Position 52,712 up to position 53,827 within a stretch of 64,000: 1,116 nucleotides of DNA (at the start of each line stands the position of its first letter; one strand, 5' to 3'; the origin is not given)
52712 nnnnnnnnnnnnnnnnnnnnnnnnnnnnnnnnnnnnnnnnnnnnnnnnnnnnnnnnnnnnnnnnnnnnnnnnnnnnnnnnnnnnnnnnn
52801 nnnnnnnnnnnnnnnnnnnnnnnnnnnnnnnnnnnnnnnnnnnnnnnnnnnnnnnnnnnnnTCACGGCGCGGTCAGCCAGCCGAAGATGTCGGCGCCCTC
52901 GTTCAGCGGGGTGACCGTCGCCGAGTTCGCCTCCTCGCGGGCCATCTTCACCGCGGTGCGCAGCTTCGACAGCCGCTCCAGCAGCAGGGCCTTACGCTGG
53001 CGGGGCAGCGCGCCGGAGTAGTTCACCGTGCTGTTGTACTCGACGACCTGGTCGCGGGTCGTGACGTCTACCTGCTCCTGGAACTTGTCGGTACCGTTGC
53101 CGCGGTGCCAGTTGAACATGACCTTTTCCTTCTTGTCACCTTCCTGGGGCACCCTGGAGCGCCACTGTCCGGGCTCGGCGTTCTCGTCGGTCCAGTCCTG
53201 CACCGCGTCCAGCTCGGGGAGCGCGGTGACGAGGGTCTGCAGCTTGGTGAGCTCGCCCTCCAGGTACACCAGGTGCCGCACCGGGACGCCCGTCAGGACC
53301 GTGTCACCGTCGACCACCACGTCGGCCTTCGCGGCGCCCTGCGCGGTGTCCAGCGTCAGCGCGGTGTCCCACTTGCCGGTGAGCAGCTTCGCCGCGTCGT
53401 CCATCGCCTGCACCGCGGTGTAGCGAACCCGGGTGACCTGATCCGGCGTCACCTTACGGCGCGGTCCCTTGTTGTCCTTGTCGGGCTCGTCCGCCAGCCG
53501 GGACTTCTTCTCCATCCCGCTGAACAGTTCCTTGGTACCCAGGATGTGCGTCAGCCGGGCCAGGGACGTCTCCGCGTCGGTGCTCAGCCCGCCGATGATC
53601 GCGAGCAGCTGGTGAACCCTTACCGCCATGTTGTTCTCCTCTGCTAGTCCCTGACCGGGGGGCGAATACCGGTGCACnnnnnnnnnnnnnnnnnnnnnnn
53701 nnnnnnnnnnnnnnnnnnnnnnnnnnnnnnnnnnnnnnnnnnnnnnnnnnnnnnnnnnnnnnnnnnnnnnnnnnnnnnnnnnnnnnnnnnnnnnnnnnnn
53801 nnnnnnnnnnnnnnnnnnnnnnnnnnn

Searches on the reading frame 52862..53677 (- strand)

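Call 52: search_protein_families(library=pfam, proteins=[window:52862-53677:-], max_evalue=0.001)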
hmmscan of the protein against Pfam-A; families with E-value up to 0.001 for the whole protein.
window:52862-53677:- (271 aa): 1 family
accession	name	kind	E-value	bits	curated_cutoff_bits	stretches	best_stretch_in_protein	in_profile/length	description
PF25283.1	DUF7873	-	7e-57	193.4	27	1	20-269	3-242/244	Family of unknown function (DUF7873)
